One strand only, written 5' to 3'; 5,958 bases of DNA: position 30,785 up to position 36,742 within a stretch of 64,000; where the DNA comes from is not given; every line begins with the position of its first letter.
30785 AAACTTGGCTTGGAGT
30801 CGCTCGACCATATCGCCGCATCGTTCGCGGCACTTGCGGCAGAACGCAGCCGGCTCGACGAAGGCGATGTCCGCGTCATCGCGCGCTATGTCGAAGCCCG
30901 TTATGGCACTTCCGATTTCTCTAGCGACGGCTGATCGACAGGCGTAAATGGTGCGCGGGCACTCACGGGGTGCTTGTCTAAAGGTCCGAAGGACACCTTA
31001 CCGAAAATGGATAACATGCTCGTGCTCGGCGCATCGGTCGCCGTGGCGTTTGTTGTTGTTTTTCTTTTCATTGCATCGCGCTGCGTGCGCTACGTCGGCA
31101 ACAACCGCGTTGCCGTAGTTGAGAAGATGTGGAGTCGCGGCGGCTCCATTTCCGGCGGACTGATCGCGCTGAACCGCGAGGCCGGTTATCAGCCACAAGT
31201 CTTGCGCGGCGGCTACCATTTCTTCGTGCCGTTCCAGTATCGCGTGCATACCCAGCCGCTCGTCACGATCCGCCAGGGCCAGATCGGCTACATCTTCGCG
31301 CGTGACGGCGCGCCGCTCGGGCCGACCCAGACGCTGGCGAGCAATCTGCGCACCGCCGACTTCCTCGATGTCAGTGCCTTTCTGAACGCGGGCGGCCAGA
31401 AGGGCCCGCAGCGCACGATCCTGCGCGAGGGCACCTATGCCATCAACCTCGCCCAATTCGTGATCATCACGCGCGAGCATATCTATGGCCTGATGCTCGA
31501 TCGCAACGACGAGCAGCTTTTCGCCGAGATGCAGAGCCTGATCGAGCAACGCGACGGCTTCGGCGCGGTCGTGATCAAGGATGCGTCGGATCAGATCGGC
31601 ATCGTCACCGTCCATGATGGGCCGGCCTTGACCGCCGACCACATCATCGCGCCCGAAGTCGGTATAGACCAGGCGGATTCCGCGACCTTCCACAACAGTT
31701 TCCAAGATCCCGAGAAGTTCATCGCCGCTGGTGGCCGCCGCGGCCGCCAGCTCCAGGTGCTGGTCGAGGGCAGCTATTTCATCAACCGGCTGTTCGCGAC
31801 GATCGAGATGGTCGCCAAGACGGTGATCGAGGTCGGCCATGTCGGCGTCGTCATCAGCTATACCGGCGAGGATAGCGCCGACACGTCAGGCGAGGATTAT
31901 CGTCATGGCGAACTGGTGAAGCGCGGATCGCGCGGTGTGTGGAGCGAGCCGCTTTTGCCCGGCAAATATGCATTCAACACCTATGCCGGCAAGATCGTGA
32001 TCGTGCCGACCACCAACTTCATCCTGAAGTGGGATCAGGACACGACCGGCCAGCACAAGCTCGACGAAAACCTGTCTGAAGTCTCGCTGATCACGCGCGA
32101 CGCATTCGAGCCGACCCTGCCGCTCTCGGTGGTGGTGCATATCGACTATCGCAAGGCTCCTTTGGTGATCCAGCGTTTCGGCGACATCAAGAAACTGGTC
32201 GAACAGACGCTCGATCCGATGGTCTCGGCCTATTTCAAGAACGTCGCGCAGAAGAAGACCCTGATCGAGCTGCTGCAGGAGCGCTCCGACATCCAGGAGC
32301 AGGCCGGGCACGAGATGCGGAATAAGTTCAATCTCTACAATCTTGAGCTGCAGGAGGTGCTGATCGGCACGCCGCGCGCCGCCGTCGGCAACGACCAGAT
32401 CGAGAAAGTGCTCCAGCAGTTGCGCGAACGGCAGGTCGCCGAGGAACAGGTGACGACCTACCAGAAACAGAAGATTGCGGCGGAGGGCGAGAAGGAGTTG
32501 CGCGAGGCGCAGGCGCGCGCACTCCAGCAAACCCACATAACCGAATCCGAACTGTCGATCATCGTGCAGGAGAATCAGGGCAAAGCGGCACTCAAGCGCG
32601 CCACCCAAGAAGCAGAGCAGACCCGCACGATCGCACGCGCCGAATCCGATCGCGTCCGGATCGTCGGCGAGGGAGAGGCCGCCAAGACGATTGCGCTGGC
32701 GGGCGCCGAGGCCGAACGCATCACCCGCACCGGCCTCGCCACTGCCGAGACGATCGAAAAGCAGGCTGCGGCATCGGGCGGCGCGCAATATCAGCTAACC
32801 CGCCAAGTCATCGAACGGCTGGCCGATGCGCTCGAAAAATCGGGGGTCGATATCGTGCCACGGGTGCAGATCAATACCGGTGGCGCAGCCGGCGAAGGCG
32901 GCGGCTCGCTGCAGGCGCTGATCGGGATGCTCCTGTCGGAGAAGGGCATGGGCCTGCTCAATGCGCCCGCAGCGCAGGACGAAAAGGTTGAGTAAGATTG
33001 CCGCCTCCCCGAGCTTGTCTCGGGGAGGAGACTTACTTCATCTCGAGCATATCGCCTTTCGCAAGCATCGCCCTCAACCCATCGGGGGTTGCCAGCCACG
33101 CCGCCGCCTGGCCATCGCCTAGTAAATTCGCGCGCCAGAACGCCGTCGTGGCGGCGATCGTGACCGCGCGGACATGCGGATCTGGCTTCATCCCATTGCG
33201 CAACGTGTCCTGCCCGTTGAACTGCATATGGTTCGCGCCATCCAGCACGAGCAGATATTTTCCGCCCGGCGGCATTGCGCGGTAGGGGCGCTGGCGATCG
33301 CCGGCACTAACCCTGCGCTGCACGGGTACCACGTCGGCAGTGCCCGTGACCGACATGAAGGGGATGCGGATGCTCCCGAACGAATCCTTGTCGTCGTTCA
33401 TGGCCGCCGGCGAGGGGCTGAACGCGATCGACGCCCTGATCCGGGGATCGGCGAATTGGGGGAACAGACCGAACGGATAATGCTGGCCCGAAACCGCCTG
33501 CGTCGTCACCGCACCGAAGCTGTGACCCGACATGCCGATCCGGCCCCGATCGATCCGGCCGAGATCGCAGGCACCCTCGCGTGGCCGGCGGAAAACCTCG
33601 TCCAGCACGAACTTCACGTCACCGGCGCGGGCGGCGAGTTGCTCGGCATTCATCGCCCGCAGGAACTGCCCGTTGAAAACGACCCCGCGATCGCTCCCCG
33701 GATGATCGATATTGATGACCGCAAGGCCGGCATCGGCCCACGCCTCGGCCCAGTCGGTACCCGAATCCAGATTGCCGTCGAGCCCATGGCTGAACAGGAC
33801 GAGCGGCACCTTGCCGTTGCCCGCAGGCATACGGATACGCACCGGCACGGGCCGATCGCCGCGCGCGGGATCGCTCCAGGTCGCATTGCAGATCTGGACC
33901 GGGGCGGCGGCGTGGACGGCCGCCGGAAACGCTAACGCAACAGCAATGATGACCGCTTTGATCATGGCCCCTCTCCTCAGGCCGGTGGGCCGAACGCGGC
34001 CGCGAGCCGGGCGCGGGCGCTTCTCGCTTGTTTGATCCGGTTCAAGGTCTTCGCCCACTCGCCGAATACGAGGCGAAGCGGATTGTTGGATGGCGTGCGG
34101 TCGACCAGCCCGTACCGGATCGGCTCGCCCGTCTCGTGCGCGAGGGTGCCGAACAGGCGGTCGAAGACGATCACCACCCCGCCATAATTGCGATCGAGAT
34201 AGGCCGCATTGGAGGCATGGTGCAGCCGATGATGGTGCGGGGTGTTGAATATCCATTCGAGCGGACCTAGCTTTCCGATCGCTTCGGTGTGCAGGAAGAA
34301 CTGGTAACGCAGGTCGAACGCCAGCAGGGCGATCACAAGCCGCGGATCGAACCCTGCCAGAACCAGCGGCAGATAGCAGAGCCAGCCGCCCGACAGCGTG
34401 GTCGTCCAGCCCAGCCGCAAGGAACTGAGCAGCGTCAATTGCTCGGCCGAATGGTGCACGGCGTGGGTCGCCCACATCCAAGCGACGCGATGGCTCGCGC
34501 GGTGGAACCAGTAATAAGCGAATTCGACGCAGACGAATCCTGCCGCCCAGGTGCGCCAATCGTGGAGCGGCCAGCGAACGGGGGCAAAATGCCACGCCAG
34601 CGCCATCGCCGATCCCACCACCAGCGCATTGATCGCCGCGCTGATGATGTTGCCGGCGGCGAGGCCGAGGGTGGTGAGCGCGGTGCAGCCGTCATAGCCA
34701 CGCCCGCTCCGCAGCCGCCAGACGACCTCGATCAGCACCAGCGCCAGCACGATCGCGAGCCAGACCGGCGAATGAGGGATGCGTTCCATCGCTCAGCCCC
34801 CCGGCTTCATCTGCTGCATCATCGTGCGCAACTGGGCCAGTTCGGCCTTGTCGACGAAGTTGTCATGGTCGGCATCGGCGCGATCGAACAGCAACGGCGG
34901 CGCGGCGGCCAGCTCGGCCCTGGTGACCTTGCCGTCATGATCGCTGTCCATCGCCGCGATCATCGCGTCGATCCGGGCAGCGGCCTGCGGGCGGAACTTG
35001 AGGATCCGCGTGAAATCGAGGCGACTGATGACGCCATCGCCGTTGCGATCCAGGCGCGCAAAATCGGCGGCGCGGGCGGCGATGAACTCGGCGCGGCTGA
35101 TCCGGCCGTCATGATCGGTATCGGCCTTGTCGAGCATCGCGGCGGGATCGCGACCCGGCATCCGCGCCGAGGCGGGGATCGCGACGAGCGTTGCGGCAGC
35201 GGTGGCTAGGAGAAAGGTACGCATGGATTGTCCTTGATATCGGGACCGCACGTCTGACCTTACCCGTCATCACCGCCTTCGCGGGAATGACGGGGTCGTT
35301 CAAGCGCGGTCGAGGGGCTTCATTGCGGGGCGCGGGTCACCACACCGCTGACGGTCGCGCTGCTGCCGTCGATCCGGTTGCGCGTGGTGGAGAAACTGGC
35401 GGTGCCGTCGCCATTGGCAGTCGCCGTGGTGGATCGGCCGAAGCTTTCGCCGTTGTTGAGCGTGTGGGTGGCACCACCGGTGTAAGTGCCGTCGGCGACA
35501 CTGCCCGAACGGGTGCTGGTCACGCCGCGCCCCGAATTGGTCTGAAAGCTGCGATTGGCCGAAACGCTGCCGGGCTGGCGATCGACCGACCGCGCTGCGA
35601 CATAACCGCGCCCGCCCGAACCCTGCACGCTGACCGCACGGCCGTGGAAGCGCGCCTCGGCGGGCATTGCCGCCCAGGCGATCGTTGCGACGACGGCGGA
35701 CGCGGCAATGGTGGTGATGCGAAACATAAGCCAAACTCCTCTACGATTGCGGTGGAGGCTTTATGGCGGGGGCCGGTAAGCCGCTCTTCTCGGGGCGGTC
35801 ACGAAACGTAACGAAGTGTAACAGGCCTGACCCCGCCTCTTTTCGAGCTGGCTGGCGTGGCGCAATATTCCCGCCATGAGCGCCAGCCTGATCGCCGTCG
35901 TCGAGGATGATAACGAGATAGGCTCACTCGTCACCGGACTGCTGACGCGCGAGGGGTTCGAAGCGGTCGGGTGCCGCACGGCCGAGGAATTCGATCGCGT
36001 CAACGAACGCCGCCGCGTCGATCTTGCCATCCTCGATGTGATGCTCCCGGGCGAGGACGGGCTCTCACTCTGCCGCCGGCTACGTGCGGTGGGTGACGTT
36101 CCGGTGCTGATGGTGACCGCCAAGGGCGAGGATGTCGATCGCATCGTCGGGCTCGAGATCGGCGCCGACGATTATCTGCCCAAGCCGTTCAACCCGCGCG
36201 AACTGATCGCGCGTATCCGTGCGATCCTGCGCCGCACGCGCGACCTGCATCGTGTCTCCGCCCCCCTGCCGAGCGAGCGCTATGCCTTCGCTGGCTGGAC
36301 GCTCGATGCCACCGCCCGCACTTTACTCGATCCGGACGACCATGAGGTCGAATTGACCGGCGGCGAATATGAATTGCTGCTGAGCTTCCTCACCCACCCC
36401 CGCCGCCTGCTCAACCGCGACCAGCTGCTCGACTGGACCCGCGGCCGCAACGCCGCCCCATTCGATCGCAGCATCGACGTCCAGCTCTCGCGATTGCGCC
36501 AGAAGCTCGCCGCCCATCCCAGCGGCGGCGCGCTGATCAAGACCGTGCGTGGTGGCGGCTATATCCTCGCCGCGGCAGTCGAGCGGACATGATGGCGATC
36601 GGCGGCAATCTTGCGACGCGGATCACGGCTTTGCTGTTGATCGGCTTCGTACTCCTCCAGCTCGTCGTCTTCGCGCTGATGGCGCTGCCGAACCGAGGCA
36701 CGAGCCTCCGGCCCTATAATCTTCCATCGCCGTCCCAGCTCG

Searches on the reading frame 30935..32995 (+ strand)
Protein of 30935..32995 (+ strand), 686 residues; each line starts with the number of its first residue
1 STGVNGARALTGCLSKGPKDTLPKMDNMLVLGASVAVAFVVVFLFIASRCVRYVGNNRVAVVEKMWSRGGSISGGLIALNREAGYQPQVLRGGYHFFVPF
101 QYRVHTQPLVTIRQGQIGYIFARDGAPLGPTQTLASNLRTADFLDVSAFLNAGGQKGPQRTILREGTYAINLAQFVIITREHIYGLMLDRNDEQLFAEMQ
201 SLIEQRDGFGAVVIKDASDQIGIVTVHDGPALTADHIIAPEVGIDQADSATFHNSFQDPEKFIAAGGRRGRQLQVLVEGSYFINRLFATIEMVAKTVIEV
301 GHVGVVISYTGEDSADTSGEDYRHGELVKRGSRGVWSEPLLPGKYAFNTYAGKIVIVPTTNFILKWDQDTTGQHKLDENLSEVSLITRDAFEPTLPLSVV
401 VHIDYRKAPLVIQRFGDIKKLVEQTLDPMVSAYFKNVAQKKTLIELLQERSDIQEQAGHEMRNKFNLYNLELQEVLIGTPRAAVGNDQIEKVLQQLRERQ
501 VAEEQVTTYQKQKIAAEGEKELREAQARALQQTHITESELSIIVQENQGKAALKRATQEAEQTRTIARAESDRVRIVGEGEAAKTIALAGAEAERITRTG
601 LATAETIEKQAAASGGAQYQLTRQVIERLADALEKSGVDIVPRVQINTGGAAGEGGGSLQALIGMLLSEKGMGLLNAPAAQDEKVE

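Call 8: search_protein_families(library=pfam, proteins=[window:30935-32995:+], max_evalue=0.001)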
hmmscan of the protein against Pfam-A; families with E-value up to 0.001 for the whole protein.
window:30935-32995:+ (686 aa): 1 family
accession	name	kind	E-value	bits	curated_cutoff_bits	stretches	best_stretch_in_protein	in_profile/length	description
PF01145.31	Band_7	-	4.6e-19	69.6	23.6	1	297-506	2-172/176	SPFH domain / Band 7 family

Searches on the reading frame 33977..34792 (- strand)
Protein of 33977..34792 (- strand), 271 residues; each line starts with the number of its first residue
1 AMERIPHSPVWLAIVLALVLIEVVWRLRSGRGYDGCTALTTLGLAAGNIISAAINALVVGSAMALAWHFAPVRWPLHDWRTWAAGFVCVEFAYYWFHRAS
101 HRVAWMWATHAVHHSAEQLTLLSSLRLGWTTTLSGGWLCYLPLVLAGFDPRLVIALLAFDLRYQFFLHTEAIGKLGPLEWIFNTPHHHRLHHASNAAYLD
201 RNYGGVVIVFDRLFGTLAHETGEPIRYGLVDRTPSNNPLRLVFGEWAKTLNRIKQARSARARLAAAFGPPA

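Call 8: search_protein_families(library=pfam, proteins=[window:33977-34792:-], max_evalue=0.001)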
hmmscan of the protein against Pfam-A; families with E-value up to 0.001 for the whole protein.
window:33977-34792:- (271 aa): 1 family
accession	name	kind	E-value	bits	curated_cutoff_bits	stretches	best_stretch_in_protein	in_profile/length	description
PF04116.19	FA_hydroxylase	-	3.3e-29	102.4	31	1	82-216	1-132/132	Fatty acid hydroxylase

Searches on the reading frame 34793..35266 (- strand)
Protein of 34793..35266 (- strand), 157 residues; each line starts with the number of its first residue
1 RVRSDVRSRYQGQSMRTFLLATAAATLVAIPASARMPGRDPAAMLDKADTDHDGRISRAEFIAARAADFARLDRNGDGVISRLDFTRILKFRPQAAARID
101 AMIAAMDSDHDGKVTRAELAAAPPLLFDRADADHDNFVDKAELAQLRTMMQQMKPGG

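Call 8: search_protein_families(library=pfam, proteins=[window:34793-35266:-], max_evalue=0.001)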
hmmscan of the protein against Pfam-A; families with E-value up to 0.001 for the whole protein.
window:34793-35266:- (157 aa): 7 families
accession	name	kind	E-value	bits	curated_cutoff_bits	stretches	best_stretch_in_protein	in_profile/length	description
PF13202.12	EF-hand_5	-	2e-22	78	25.9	2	43-62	3-22/25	EF hand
PF00036.39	EF-hand_1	-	3.8e-22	76.6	25.4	2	44-64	5-25/29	EF hand domain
PF13405.12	EF-hand_6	-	7.3e-19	66.1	25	0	69-90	6-27/30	EF-hand domain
PF13499.12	EF-hand_7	-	1.2e-18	67.7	30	1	67-121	7-64/67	EF-hand domain pair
PF13833.12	EF-hand_8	-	7.7e-11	42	28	1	77-119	2-47/54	EF-hand domain pair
PF10591.15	SPARC_Ca_bdg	-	5.9e-08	33.5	22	0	127-152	60-85/113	Secreted protein acidic and rich in cysteine Ca binding region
PF00404.24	Dockerin_1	-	6.7e-08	33.1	22.9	1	73-120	3-50/57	Dockerin type I domain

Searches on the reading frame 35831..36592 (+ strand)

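Call 8: search_protein_families(library=pfam, proteins=[window:35831-36592:+], max_evalue=0.001)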
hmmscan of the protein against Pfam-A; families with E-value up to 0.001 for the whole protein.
window:35831-36592:+ (253 aa): 2 families
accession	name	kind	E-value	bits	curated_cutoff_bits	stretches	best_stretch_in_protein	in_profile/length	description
PF00072.30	Response_reg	-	2.6e-25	89.2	30.2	1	21-130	1-111/111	Response regulator receiver domain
PF00486.34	Trans_reg_C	-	4.3e-19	68.8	26.2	1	171-246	2-77/77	Transcriptional regulatory protein, C terminal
